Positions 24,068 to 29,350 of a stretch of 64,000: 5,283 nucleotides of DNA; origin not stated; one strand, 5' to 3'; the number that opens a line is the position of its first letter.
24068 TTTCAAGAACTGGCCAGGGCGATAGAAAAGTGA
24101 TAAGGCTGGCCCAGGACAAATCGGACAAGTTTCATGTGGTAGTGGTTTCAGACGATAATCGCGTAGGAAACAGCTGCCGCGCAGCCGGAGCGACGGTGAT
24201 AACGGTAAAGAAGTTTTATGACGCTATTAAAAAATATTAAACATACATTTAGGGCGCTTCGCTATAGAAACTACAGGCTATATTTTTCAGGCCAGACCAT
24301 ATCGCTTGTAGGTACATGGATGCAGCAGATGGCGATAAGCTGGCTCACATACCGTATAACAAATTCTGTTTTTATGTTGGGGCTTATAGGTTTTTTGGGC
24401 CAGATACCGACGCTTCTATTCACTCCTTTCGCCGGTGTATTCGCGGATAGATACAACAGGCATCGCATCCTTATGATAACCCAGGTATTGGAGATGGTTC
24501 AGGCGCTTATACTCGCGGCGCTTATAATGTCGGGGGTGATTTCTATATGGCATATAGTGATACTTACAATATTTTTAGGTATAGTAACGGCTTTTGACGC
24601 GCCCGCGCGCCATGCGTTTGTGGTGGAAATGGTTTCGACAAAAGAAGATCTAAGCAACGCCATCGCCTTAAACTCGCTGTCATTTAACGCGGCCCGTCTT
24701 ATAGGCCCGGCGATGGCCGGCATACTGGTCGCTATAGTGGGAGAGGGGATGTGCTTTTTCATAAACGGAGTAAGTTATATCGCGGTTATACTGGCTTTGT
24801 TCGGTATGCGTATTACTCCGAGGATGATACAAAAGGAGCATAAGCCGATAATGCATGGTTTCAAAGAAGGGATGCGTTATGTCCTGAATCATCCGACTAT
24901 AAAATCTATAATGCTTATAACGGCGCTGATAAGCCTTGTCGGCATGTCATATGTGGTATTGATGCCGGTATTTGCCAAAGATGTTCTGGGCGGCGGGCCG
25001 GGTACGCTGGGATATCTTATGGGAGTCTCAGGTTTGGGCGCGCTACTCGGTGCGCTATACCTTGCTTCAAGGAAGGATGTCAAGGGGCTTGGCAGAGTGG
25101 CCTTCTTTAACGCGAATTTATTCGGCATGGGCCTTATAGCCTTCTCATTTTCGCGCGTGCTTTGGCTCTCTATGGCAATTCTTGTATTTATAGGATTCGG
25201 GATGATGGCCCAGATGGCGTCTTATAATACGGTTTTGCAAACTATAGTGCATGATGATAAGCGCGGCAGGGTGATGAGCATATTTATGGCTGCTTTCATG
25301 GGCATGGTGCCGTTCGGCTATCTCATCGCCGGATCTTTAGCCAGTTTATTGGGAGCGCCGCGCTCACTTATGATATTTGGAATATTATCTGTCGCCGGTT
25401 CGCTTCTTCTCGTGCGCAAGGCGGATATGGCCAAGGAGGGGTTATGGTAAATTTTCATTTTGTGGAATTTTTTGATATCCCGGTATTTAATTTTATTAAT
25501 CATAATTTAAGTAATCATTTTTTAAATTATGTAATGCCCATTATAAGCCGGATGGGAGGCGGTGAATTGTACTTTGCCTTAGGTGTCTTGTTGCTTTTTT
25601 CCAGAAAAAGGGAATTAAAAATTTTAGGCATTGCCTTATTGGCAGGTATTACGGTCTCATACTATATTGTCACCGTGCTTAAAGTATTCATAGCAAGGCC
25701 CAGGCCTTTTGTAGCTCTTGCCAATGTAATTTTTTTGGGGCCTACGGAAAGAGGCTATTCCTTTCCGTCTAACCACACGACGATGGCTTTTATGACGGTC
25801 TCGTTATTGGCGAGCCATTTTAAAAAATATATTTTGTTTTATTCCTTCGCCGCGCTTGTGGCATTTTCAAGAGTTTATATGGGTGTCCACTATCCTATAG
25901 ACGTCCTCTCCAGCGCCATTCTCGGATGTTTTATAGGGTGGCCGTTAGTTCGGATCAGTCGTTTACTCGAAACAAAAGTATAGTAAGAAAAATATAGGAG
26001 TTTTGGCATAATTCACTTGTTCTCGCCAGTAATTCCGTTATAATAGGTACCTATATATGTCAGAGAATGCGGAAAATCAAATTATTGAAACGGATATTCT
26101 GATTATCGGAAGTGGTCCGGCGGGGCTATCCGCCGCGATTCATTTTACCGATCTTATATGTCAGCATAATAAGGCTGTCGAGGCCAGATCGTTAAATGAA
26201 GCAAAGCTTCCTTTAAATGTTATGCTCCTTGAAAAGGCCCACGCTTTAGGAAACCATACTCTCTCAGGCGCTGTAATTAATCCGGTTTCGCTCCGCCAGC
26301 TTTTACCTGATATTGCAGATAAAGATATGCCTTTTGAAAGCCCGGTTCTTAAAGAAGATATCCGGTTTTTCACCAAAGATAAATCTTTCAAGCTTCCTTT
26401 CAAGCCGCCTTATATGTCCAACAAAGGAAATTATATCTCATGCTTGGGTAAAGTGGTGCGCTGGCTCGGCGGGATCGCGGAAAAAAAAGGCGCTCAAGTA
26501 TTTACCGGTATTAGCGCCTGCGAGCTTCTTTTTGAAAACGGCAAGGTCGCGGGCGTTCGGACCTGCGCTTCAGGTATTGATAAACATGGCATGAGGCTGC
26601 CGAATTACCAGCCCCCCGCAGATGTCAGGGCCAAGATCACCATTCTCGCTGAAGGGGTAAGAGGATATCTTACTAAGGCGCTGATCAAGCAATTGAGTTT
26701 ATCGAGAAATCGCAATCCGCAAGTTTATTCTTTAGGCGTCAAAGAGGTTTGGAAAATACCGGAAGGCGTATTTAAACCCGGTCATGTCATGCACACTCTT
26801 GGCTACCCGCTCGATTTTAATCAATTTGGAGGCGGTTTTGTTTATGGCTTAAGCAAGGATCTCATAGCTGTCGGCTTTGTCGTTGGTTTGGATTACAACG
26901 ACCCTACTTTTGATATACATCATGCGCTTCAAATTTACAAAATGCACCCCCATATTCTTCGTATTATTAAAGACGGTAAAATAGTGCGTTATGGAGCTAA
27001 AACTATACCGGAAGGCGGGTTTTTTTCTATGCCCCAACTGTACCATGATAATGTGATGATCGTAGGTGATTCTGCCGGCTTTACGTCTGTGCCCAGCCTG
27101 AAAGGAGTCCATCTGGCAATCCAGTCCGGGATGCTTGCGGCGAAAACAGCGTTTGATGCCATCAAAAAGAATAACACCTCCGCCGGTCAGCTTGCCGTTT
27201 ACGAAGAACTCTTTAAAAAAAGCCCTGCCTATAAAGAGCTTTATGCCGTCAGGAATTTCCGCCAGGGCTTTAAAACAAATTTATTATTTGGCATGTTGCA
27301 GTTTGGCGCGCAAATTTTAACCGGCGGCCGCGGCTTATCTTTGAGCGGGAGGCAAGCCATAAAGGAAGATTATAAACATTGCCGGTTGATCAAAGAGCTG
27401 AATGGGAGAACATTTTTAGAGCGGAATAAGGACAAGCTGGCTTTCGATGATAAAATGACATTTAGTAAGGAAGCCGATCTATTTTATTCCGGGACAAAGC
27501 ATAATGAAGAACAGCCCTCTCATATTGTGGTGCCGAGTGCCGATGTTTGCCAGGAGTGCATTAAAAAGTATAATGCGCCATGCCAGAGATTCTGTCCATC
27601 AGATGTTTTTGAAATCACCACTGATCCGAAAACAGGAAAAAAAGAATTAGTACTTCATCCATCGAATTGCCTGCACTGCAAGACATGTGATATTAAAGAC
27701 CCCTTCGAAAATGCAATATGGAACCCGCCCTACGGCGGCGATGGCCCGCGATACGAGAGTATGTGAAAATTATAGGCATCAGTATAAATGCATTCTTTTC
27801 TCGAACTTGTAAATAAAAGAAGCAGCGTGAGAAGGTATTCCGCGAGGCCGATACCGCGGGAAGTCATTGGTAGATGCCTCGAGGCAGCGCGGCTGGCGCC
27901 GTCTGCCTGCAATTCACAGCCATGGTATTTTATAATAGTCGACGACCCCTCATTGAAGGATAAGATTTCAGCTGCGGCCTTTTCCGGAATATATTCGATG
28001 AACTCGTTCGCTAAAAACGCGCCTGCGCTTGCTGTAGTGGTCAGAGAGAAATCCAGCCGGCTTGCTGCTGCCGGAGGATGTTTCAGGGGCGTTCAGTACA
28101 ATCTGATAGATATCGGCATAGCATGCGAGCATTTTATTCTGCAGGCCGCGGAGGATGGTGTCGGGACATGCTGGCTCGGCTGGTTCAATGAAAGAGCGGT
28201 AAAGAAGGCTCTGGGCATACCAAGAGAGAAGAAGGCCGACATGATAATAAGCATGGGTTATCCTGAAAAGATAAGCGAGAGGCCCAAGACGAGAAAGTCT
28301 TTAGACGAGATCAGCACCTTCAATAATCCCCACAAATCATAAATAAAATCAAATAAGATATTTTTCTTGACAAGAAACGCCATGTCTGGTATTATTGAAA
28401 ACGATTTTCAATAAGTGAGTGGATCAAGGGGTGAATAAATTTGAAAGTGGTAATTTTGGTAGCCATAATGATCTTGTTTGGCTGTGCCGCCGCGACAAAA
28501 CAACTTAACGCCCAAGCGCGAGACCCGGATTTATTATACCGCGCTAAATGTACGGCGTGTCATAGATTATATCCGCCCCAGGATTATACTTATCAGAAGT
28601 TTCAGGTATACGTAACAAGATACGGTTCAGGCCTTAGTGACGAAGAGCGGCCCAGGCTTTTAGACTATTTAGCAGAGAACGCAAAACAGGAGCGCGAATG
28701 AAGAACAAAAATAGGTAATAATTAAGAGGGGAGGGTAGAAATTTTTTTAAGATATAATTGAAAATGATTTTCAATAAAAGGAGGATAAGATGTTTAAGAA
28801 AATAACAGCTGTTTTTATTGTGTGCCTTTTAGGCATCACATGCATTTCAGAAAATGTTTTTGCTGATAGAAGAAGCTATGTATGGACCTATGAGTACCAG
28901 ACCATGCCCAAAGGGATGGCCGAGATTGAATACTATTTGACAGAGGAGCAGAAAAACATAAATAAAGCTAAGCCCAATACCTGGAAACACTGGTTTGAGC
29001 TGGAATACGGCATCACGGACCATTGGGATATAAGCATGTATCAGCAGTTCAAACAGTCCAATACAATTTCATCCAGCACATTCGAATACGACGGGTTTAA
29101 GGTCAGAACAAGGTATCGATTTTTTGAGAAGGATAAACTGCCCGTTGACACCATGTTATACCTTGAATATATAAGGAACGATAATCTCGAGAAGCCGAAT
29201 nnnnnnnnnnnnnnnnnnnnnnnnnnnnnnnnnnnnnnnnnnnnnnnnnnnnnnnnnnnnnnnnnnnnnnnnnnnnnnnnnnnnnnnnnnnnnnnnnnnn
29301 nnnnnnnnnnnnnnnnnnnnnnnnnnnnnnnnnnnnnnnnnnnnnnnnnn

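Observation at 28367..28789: Identical 17-bp palindrome (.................) overlapping the -10 of two consecutive promoters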

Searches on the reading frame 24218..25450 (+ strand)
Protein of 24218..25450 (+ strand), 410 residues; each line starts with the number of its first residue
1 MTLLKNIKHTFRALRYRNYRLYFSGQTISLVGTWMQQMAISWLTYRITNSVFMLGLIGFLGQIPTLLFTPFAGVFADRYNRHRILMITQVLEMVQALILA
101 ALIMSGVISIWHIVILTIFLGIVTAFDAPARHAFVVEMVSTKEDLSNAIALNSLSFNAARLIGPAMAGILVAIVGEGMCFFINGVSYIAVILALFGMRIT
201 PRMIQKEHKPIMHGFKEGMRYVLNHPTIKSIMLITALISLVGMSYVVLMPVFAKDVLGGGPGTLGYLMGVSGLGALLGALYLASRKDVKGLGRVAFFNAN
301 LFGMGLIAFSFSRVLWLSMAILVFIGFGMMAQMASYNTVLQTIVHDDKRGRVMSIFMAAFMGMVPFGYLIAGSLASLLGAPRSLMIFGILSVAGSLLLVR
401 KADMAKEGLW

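Call 10: search_protein_families(library=pfam, proteins=[window:24218-25450:+], max_evalue=0.1)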
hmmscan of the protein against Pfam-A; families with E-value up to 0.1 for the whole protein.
window:24218-25450:+ (410 aa): 4 families
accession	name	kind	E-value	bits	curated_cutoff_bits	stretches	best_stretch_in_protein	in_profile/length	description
PF05977.19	MFS_3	-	3.4e-67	227.5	27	1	10-400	3-392/524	Transmembrane secretion effector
PF07690.21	MFS_1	-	7.2e-37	127.5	33.4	2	23-362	2-341/347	Major Facilitator Superfamily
PF13347.12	MFS_2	-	0.0011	18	27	1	5-175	215-385/427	MFS/sugar transport protein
PF20334.3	DUF6629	-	0.02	15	27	1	329-397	101-170/209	Family of unknown function (DUF6629)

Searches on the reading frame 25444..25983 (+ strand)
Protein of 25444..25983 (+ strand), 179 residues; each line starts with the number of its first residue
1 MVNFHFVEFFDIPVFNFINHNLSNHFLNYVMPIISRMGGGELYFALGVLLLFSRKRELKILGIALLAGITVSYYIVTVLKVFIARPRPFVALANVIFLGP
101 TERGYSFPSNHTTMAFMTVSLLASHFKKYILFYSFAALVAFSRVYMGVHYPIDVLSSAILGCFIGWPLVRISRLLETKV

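Call 10: search_protein_families(library=pfam, proteins=[window:25444-25983:+], max_evalue=0.1)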
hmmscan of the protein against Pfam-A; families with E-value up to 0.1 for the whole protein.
window:25444-25983:+ (179 aa): 3 families
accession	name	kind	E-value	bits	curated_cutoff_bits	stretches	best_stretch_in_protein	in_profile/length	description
PF01569.27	PAP2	-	3.3e-22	79.1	27.2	1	63-172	3-125/130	PAP2 superfamily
PF14378.12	PAP2_3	-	8.3e-09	36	27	1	102-163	122-186/190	PAP2 superfamily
PF14360.12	PAP2_C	-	0.076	14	27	1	109-164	8-68/74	PAP2 superfamily C-terminal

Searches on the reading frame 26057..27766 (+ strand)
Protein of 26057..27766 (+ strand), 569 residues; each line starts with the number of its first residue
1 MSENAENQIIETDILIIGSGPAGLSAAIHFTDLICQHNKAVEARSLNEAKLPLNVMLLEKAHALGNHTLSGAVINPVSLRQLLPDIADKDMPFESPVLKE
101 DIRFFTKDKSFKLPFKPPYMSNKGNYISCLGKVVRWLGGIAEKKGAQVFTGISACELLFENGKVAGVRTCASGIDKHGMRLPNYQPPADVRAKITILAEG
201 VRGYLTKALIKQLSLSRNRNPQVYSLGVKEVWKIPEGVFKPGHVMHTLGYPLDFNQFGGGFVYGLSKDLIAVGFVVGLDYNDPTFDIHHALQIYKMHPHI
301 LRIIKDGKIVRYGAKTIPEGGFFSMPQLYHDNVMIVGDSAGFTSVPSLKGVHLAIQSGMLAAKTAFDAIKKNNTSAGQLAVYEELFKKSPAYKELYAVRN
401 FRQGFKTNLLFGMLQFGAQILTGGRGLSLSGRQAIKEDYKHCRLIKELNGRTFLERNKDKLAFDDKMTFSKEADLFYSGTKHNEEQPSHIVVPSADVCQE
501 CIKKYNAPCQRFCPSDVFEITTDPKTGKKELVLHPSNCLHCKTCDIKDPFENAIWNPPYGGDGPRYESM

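Call 10: search_protein_families(library=pfam, proteins=[window:26057-27766:+], max_evalue=0.1)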
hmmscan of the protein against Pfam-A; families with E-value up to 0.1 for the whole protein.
window:26057-27766:+ (569 aa): 9 families
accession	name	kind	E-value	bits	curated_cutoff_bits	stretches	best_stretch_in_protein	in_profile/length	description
PF21162.3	ETFQO_UQ-bd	-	7.3e-31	107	27.7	1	224-317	1-96/96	ETF-QO, ubiquinone-binding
PF05187.19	Fer4_ETF_QO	-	7.3e-31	106.8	24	1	466-567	2-104/104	Electron transfer flavoprotein-ubiquinone oxidoreductase, 4Fe-4S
PF01266.30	DAO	-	9.5e-06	25.8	27.9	1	13-70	1-40/353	FAD dependent oxidoreductase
PF01946.23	Thi4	-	1.4e-05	24.9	26.2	1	8-30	14-36/235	Thi4 family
PF12838.12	Fer4_7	-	0.00041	21.2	27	1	498-544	2-44/52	4Fe-4S dicluster domain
PF00890.30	FAD_binding_2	-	0.002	17.8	20.4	1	13-29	1-17/414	FAD binding domain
PF01494.25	FAD_binding_3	-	0.0031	17.2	22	0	11-28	1-18/349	FAD binding domain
PF07992.20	Pyr_redox_2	-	0.011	15.6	26.1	1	13-35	2-22/291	Pyridine nucleotide-disulphide oxidoreductase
PF13450.12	NAD_binding_8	-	0.046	14.4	21.9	0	16-67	1-34/68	NAD(P)-binding Rossmann-like domain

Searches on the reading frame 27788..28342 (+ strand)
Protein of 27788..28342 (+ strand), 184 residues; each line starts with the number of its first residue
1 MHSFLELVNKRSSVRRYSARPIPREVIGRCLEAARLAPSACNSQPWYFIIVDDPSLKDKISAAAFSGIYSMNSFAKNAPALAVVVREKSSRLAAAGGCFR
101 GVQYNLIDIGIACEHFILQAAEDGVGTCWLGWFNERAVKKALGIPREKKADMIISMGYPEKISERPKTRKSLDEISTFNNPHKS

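Call 10: search_protein_families(library=pfam, proteins=[window:27788-28342:+], max_evalue=0.1)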
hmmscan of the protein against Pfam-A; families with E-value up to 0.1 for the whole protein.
window:27788-28342:+ (184 aa): 2 families
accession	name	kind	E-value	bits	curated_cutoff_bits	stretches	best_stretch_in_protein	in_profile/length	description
PF00881.29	Nitroreductase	-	1.4e-32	113.7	23.5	2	9-66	2-59/167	Nitroreductase family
PF14512.11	TM1586_NiRdase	-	7e-22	78.5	27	2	107-180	82-153/215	Putative TM nitroreductase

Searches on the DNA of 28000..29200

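Call 54: search_rna_families(source=window, start=28000, end=29200, threshold=evalue, max_evalue=1)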
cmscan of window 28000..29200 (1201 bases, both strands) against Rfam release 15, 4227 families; matches with E-value up to 1: 0.
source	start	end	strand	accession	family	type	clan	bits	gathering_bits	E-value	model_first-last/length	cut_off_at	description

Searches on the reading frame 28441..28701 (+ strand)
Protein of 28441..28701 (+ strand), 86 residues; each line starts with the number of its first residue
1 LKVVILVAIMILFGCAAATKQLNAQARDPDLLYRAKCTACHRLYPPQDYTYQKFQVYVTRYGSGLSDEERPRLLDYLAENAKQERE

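Call 10: search_protein_families(library=pfam, proteins=[window:28441-28701:+], max_evalue=0.1)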
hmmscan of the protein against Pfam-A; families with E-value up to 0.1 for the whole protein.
window:28441-28701:+ (86 aa): 3 families
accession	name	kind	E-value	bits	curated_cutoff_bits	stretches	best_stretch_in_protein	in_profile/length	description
PF13442.11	Cytochrome_CBB3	-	0.0055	17.4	27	1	24-42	1-19/68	Cytochrome C oxidase, cbb3-type, subunit III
PF00034.26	Cytochrom_C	-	0.038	15.7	21.3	0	32-43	7-18/90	Cytochrome c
PF09626.15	DHC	-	0.08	14.4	22.2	0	33-85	1-59/116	Dihaem cytochrome c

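Call 13: find_homologous_proteins(query=window:28441-28701:+)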
Query window:28441-28701:+ (86 aa): 30 proteins with E <= 0.001 among 30 candidates.
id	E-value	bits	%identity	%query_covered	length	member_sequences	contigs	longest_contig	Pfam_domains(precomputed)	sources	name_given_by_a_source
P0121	5.1e-51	187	100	100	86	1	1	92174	-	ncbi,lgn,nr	ncbi:MAG: cytochrome c [Candidatus Omnitrophota bacterium]|nr:cytochrome c [Candidatus Omnitrophota 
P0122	9.4e-42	158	81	100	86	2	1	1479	-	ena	-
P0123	1.5e-39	151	79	100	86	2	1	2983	-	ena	-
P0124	2.9e-39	150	78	100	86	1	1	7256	-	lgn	-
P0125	7.1e-39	149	78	100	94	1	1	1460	-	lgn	-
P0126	2.1e-38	147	74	100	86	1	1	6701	-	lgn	-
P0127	6.3e-38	146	76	100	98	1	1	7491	-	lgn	-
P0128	1.4e-37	145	74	100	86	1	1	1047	-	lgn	-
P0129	2.8e-37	144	76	100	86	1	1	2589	-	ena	-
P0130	2.9e-37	144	74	100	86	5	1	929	-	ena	-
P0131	3.2e-37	144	79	98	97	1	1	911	-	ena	-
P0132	3.0e-36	140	78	97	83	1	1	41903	-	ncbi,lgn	-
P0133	3.3e-36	140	83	88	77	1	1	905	-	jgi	-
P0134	3.5e-36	140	73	100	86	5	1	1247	-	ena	-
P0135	2.4e-35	138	74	99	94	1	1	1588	-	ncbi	-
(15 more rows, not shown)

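Call 22: search_protein_families(library=ncbifam, proteins=[window:28441-28701:+], max_evalue=0.01)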
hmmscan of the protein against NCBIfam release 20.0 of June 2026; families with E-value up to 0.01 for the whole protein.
window:28441-28701:+ (86 aa): 0 families
